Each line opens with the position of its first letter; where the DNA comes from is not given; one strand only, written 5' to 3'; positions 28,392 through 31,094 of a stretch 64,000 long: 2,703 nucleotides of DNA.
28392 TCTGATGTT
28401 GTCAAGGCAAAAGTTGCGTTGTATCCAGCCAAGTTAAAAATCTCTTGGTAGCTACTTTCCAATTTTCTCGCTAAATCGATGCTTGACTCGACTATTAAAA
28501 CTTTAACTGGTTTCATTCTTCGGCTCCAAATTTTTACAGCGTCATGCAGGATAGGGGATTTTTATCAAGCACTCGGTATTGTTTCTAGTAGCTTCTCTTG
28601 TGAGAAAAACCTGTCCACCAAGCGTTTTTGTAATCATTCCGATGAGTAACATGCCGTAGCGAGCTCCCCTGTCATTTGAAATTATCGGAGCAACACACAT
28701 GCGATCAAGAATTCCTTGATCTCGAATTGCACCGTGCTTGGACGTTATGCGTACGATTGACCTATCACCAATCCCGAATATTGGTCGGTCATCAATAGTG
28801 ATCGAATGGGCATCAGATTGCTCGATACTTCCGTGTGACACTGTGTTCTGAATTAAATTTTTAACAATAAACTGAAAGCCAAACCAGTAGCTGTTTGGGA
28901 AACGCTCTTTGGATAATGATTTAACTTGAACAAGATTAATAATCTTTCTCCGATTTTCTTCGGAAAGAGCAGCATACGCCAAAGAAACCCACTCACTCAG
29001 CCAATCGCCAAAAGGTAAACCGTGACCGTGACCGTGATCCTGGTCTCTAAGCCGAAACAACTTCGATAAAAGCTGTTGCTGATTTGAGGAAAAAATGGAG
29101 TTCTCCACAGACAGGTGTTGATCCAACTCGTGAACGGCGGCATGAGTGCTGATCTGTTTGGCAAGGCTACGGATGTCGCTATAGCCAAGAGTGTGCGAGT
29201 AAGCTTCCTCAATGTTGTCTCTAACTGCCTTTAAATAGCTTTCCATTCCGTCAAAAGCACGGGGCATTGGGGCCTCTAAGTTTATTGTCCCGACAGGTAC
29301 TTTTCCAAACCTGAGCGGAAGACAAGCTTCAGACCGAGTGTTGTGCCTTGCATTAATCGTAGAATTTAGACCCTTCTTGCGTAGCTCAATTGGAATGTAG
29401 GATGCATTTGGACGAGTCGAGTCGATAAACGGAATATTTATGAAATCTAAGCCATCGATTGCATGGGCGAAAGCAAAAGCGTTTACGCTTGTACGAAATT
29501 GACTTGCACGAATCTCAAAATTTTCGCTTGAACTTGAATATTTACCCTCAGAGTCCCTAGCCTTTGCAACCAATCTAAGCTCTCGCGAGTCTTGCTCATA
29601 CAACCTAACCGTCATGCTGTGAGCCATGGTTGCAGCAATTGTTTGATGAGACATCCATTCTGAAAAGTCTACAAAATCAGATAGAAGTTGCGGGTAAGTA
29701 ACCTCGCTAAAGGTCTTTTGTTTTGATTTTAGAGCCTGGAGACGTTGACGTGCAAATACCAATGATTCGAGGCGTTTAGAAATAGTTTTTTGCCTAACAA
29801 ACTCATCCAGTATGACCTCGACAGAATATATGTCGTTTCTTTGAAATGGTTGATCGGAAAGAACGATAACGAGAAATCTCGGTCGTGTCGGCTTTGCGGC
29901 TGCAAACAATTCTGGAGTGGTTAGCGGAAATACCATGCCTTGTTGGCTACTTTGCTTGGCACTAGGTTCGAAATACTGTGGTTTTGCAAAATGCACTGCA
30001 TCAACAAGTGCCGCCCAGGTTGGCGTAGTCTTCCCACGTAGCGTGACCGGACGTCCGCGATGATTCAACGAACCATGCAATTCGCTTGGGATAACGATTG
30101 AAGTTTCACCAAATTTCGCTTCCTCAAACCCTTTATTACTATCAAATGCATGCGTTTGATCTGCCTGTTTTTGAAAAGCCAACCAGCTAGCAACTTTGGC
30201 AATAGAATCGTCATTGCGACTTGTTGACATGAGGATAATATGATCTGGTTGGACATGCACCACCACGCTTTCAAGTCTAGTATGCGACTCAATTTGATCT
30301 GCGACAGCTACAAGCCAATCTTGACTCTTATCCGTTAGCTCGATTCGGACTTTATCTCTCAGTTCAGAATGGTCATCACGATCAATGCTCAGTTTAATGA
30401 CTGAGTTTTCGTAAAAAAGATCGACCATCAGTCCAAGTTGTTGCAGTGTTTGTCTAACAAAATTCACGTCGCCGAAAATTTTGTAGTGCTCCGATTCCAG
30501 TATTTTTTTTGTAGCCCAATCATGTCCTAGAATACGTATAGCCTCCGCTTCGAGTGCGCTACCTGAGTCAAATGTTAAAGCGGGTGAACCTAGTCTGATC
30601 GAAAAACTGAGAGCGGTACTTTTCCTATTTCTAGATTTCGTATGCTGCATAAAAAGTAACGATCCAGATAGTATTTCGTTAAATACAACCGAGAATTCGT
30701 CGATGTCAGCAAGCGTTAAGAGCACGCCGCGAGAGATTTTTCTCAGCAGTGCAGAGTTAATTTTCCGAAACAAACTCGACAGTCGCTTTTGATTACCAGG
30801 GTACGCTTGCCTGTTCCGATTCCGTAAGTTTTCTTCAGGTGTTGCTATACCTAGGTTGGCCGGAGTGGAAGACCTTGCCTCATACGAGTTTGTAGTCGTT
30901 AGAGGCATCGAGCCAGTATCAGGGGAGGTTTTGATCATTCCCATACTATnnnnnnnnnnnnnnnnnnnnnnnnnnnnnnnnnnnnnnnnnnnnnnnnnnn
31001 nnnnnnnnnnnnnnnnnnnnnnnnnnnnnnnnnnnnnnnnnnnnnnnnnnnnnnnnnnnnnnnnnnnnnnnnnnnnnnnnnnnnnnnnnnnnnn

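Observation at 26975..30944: Low-GC two-gene module: cytoplasmic GAF/histidine-kinase-like sensor plus receiver-fused protein-kinase-like effector (candidate undescribed signalling or defence system)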

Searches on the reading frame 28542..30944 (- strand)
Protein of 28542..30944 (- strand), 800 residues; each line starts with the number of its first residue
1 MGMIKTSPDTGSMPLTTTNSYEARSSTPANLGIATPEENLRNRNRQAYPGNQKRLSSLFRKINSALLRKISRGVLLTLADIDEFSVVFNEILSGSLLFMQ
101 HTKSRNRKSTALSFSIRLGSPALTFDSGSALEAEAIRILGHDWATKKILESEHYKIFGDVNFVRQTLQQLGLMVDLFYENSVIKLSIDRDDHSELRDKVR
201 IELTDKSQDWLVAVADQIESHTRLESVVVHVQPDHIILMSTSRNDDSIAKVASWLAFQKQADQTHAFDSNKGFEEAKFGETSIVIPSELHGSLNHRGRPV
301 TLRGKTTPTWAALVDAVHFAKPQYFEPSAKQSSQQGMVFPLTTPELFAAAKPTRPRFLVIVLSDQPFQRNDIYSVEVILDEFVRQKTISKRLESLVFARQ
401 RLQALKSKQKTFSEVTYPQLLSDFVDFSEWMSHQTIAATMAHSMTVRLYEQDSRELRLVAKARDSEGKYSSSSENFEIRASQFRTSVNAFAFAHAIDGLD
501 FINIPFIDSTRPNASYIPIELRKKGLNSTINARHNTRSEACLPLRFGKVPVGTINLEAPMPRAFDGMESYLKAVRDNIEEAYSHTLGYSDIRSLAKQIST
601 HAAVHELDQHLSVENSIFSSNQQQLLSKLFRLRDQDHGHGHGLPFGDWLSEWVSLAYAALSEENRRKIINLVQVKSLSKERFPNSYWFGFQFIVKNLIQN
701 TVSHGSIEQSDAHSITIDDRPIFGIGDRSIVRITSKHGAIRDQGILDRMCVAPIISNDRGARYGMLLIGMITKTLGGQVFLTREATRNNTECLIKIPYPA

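Call 3: search_protein_families(library=pfam, proteins=[window:28542-30944:-], max_evalue=1)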
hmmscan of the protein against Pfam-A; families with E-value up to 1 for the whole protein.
window:28542-30944:- (800 aa): 2 families
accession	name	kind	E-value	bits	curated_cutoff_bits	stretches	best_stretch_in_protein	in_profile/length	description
PF13185.12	GAF_2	-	0.082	13.6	28.6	1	532-566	84-118/136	GAF domain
PF08930.15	DUF1912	-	0.11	13.2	25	1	425-494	9-73/84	Domain of unknown function (DUF1912)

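Call 4: search_protein_families(library=padloc, proteins=[window:28542-30944:-], max_evalue=1)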
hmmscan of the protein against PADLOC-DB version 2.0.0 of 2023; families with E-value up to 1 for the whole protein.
window:28542-30944:- (800 aa): 0 families

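Call 5: search_protein_families(library=ncbifam, proteins=[window:28542-30944:-], max_evalue=1)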
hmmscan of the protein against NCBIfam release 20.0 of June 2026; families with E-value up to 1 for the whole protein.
window:28542-30944:- (800 aa): 2 families
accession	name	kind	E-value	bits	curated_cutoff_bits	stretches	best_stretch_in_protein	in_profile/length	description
NF007275.0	PRK09732.1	equivalog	0.052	13.4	246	1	213-305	16-106/134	hypothetical protein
TIGR02242.1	tail_TIGR02242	domain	0.094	12.8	51.85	1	616-670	22-77/131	phage tail protein domain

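Call 7: find_homologous_proteins(query=window:28542-30944:-)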
Query window:28542-30944:- (800 aa): 2 proteins with E <= 0.001 among 8000 candidates.
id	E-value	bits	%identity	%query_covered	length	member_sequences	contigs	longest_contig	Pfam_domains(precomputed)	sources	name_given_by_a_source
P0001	0.0e+0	1792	100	100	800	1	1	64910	-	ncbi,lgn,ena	-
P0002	9.7e-186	638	42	93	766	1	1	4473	-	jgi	jgi:hypothetical protein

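Call 10: find_encoding_contigs(protein=P0002, flank=10000)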
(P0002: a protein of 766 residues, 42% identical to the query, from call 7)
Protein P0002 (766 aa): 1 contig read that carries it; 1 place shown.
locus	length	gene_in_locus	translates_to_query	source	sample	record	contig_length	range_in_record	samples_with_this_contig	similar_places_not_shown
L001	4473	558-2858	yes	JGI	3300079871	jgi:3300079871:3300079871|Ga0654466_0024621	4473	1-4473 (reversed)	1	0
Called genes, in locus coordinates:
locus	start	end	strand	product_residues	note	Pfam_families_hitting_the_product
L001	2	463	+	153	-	?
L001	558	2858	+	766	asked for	-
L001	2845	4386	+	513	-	PF00072:Response_reg (weak), PF19974:TCAD9, PF01636:APH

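Call 21: search_solved_structures(query=window:28542-30944:-, max_evalue=10, show_alignments=3)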
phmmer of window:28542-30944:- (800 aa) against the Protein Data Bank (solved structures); distinct sequences matched with E-value up to 10: 2.
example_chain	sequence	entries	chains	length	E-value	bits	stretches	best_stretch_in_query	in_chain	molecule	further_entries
6isv_A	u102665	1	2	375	0.033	15.7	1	66-146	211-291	Acetophenone reductase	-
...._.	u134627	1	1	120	1.4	10.4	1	555-615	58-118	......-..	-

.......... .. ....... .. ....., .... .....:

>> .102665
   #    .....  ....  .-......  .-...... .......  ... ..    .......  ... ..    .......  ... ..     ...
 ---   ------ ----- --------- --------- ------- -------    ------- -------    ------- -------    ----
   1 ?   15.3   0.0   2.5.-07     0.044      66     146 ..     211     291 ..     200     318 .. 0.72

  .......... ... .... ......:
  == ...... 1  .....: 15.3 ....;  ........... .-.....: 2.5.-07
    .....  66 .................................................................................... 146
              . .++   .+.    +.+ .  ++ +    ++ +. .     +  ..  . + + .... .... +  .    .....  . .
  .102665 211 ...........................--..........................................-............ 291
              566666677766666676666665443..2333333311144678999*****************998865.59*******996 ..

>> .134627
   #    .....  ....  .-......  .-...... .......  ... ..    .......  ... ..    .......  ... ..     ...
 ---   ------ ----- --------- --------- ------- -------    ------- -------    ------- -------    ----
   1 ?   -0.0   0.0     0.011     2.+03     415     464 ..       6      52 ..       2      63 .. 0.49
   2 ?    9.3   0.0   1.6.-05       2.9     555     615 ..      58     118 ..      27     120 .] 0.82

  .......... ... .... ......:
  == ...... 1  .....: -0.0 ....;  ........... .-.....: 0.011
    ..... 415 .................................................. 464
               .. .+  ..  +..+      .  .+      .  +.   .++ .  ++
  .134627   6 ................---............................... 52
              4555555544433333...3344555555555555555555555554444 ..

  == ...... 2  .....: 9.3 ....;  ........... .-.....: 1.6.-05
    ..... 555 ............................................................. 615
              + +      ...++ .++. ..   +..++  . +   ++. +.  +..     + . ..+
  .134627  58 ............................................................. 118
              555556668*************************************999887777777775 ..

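Call 23: search_protein_representatives(protein=window:28542-30944:-)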
Query: 800 residues. Proteins with E-value up to 0.001 (for the whole library): 134; up to 1e-10: 73; up to 1e-30: 21. The best 134 are listed.
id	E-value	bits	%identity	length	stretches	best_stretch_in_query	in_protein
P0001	0.0e+00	1791.6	100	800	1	1-800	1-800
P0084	4.6e-173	593.9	43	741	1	51-799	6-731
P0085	2.9e-167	574.7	40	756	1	57-799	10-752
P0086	4.2e-149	514.7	40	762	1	49-798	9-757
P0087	7.9e-111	388.1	37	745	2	309-799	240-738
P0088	2.7e-90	320.3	44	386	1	430-798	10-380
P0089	8.8e-59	216.1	29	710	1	305-798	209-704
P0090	7.1e-57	209.8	29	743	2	307-799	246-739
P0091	2.2e-47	178.4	33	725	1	435-798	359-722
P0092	2.4e-42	161.7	29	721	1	341-787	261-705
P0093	6.0e-40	153.8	29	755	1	340-797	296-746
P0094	1.8e-37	145.6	33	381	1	434-790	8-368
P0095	1.3e-35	139.5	28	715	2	366-787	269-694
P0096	1.3e-34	136.2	30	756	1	315-784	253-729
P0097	1.8e-33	132.4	27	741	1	357-786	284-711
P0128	8.4e-18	80.6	27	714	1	416-788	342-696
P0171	2.6e-08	49.2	22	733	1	381-782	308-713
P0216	8.2e-04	34.3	24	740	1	353-787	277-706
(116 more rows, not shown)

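Call 25: search_protein_families(library=pfam, alignment_id=A2, max_evalue=0.01)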
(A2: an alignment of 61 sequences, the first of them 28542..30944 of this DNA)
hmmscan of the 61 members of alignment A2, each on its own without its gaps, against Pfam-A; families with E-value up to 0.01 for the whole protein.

A. member 1, window:28542-30944:- (800 aa): 0 families

B. families by the number of members that match (of 61 scanned): 3 families
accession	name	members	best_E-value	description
PF13185.12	GAF_2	14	1.9e-06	GAF domain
PF02518.31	HATPase_c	8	4.3e-07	Histidine kinase-, DNA gyrase B-, and HSP90-like ATPase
PF01590.32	GAF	3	6.1e-05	GAF domain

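Call 26: search_solved_structures(query=A2, max_evalue=1, show_alignments=4)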
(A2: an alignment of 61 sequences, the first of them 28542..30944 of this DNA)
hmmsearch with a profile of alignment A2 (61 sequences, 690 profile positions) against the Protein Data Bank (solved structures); distinct sequences matched with E-value up to 1: 14.
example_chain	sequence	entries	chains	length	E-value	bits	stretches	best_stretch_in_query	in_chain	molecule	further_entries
3ksg_A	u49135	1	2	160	7e-07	31.3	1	415-468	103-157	Putative uncharacterized protein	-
3ksf_A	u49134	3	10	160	7e-07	31.3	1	415-468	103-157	Putative uncharacterized protein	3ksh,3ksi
4mmn_A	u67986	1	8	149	0.00069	21.4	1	419-467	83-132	Putative uncharacterized protein Ta0848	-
4mn7_A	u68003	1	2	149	0.001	20.9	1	422-467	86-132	Putative uncharacterized protein Ta0848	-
8dgd_A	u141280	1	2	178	0.0011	20.8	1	417-474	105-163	GAF domain-containing protein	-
3mmh_A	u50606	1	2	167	0.0016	20.2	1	423-475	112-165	Methionine-R-sulfoxide reductase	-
6paj_A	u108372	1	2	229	0.011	17.4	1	571-685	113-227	Sensor protein SrrB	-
1vhm_A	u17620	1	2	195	0.019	16.7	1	418-474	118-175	Protein yebR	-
3e0y_A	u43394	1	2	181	0.045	15.5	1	426-466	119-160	Conserved domain protein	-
5yaa_A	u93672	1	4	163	0.059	15.1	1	84-192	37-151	Meiosis regulator and mRNA stability factor 1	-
6fdl_A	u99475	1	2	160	0.11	14.1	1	83-192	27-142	Meiosis regulator and mRNA stability factor 1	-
8f71_A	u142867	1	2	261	0.14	13.8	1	508-637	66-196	Histidine kinase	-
1f5m_A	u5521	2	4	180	0.18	13.4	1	421-467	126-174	GAF | UPF0067 GAF domain-containing protein YKL069W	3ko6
2qyb_A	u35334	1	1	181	0.81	11.3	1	157-251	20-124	Membrane protein, putative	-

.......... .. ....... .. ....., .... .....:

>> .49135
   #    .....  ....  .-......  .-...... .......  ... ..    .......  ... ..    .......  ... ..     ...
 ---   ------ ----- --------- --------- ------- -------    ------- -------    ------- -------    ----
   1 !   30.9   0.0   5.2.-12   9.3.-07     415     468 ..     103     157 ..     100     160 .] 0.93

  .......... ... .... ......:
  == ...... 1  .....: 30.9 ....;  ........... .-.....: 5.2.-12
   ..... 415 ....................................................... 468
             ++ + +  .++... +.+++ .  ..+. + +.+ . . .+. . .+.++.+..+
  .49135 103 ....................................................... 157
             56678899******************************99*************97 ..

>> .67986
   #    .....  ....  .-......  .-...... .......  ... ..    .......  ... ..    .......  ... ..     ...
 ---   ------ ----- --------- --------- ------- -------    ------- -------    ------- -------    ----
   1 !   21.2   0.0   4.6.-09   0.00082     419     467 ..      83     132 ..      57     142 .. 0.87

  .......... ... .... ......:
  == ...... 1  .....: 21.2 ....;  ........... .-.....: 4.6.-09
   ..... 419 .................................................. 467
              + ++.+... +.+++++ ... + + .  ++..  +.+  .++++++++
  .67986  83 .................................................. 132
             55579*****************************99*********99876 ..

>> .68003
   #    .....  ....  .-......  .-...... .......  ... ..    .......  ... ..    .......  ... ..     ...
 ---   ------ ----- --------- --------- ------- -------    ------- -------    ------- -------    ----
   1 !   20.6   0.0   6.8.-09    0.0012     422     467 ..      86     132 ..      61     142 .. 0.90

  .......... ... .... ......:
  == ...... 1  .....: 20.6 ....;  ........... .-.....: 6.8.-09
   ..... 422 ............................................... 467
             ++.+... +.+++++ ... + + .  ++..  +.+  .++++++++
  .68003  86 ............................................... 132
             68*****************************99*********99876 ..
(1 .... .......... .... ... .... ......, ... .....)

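Call 36: search_protein_families(library=pfam, alignment_id=A3, max_evalue=0.00001)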
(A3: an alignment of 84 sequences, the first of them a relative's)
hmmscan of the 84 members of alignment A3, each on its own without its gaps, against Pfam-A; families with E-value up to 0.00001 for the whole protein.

A. member 1, L001:2-463:+ (153 aa): 0 families

B. families by the number of members that match (of 84 scanned): 54 families (the first 25 are shown)
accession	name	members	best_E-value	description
PF13289.12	SIR2_2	2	7.7e-24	SIR2-like domain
PF08241.18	Methyltransf_11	2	2.4e-19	Methyltransferase domain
PF13649.12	Methyltransf_25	2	2.6e-19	Methyltransferase domain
PF00589.27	Phage_integrase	2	4.4e-19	Phage integrase family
PF13847.12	Methyltransf_31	2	4.5e-18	Methyltransferase domain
PF01209.24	Ubie_methyltran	2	1.2e-14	ubiE/COQ5 methyltransferase family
PF08242.18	Methyltransf_12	2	7e-12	Methyltransferase domain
PF13356.12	Arm-DNA-bind_3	2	1.8e-11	Arm DNA-binding domain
PF01135.25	PCMT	2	5.3e-07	Protein-L-isoaspartate(D-aspartate) O-methyltransferase (PCMT)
PF02277.22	DBI_PRT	1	3.3e-114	Phosphoribosyltransferase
PF03050.20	DDE_Tnp_IS66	1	9e-103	Transposase IS66 family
PF03743.19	TrbI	1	5.2e-58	Bacterial conjugation TrbI-like protein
PF00158.32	Sigma54_activat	1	5.4e-57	Sigma-54 interaction domain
PF00732.25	GMC_oxred_N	1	7.7e-50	GMC oxidoreductase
PF00082.27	Peptidase_S8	1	2.1e-43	Subtilase family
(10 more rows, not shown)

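Call 37: search_protein_families(library=padloc, alignment_id=A3, max_evalue=0.00001)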
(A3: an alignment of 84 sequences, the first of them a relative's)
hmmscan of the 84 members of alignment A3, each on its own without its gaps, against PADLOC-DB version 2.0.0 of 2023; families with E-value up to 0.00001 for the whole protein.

A. member 1, L001:2-463:+ (153 aa): 0 families

B. families by the number of members that match (of 84 scanned): 110 families (the first 25 are shown)
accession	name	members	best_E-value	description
PDLC04134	mad2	2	1.2e-22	mads_2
PDLC02306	AbiEii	1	4.1e-100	AbiEii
PDLC02237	AbiEi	1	5.6e-97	AbiEi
PDLC01995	RtcR_PspF2--CARF_AAA_HTH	1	4.6e-88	-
PDLC00788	Cyclase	1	7.5e-78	oligonucleotide-cyclase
PDLC01994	RtcR_PspF1--CARF_AAA_HTH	1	1.8e-53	-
PDLC00801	Cyclase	1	1.8e-48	oligonucleotide-cyclase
PDLC04031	PD-T4-3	1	4.3e-46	-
PDLC01993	RtcR--CARF_AAA_HTH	1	3.2e-44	-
PDLC00794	Cyclase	1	7.1e-41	oligonucleotide-cyclase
PDLC00789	Cyclase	1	1.6e-39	oligonucleotide-cyclase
PDLC03014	subtilase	1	2.1e-39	-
PDLC03859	LmuB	1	3.8e-29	-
PDLC03017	trypsin-like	1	3.7e-28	-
PDLC00407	ThsA1|ThsA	1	1.6e-27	STALD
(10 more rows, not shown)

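Call 38: predict_structure(alignment_id=A2)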
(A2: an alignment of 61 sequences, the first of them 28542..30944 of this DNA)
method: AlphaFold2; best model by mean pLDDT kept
length: 800 residues; sequences in the alignment: 61
mean_pLDDT: 85.4   pTM: 0.83
mean pLDDT of the five models: 85.4, 84.6, 84.2, 82.8, 82.1
residues with pLDDT >= 90: 489; 70-90: 186; 50-70: 73; < 50: 52
segments of 3 or more residues with pLDDT < 50: 1-35, 260-268, 273-277
pLDDT, mean of each block of 10 residues (from residue 1): 39 35 35 48 56 89 95 95 87 90 82 92 94 95 93 93 91 95 93 95 81 92 95 89 84 78 48 55 89 70 82 92 88 89 70 88 95 96 91 97 91 90 97 95 97 95 89 79 96 94 92 86 94 91 96 96 93 98 84 63 73 79 76 56 87 94 97 92 88 94 91 94 85 95 95 88 90 94 94 92
secondary structure, 60 per line:
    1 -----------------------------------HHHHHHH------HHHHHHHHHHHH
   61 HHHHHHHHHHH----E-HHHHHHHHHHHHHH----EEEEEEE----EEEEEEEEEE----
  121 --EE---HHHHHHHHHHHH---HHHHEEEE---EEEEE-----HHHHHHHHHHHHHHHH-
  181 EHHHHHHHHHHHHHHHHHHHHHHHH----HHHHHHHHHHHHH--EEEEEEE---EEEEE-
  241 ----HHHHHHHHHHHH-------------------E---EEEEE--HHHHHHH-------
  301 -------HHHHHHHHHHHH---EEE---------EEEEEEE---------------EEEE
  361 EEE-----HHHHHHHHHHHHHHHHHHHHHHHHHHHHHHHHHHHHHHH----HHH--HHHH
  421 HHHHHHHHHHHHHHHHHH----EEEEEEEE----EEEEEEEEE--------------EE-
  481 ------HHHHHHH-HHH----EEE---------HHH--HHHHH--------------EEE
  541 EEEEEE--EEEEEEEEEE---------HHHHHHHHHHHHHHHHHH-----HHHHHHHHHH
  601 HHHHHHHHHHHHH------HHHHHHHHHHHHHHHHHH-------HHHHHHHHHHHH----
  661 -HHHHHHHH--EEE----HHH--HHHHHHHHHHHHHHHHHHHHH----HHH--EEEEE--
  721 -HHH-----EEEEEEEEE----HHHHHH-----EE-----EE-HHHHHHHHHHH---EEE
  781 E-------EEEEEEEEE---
elements in order (helices of 4 or more, strands of 3 or more residues): H36-42 H49-71 H78-91 E96-102 E107-116 H128-139 H143-146 E147-150 E154-158 H164-179 H182-205 H210-222 E225-231 E235-239 H245-256 E280-284 H287-293 H308-319 E323-325 E335-341 E357-363 H369-407 H417-438 E443-450 E455-463 H487-493 E502-504 H519-523 E538-546 E549-558 H568-585 H591-613 H620-637 H645-656 H662-669 E672-674 H684-704 E714-718 E730-738 H743-748 H764-774 E778-781 E789-797

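Call 43: fold_search(model_id=the predicted structure, library=pdb)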
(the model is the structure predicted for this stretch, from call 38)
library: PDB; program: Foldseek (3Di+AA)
matches with E <= 10: 862; with E <= 0.001: 324
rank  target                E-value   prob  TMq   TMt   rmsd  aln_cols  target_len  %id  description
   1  9eut_A                1.5e-09  1.00  0.18  0.19  22.0       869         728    9  Cryo-EM structure of the full-length Pseudomonas aeruginosa bacteriophytochrome in its Pr state (released 2024-09-04)
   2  8upk_A                4.6e-08  1.00  0.17  0.18  27.7       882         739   10  Pr/Pfr heterodimer (hybrid) state of Stigmatella aurantiaca bacteriophytochrome 2 (released 2024-09-25)
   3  1ykd_A                6.2e-08  1.00  0.16  0.28  19.3       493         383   13  Crystal Structure of the Tandem GAF Domains from a Cyanobacterial Adenylyl Cyclase: Novel Modes of Ligand-Binding and  (released 2005-02-22)
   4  1ykd_B                1.9e-07  1.00  0.17  0.29  18.7       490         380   13  Crystal Structure of the Tandem GAF Domains from a Cyanobacterial Adenylyl Cyclase: Novel Modes of Ligand-Binding and  (released 2005-02-22)
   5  9cxh_A                2.0e-07  1.00  0.19  0.19  18.7       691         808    8  Structure of PDE6C in complex with the rod inhibitory p gamma subunit in the presence of cGMP (released 2024-12-18)
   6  1mc0                  2.1e-07  1.00  0.14  0.30  24.8       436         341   13  Regulatory Segment of Mouse 3',5'-Cyclic Nucleotide Phosphodiesterase 2A, Containing the GAF A and GAF B Domains (released 2002-10-02)
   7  9cxi_A                2.4e-07  1.00  0.19  0.19  18.9       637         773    8  Structure of PDE6C in complex with the rod inhibitory p gamma subunit in the absence of added cGMP (released 2024-12-18)
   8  8isi_A                2.4e-07  1.00  0.13  0.13  33.5       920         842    8  Photochromobilin-free form of Arabidopsis thaliana phytochrome A - apo-AtphyA (released 2023-08-09)
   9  3ibj_A                2.5e-07  1.00  0.19  0.22  18.1       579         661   14  X-ray structure of PDE2A (released 2009-10-27)
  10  3ibj_B                6.0e-07  1.00  0.19  0.23  14.5       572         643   12  X-ray structure of PDE2A (released 2009-10-27)
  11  5lly_C                6.3e-07  1.00  0.17  0.24  17.5       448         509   10  Photosensory Module of Bacteriophytochrome linked Diguanylyl Cyclase from Idiomarina species A28L (released 2017-03-15)
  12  8f5z_A                6.3e-07  1.00  0.15  0.14  29.8       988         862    9  Composite map of CryoEM structure of Arabidopsis thaliana phytochrome A (released 2023-06-28)
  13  9cxh_B                7.0e-07  1.00  0.20  0.21  18.3       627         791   10  Structure of PDE6C in complex with the rod inhibitory p gamma subunit in the presence of cGMP (released 2024-12-18)
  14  8iff_A                8.5e-07  1.00  0.15  0.14  32.5       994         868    9  Cryo-EM structure of Arabidopsis phytochrome A. (released 2023-08-02)
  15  5lly_A                9.4e-07  1.00  0.17  0.24  17.4       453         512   11  Photosensory Module of Bacteriophytochrome linked Diguanylyl Cyclase from Idiomarina species A28L (released 2017-03-15)
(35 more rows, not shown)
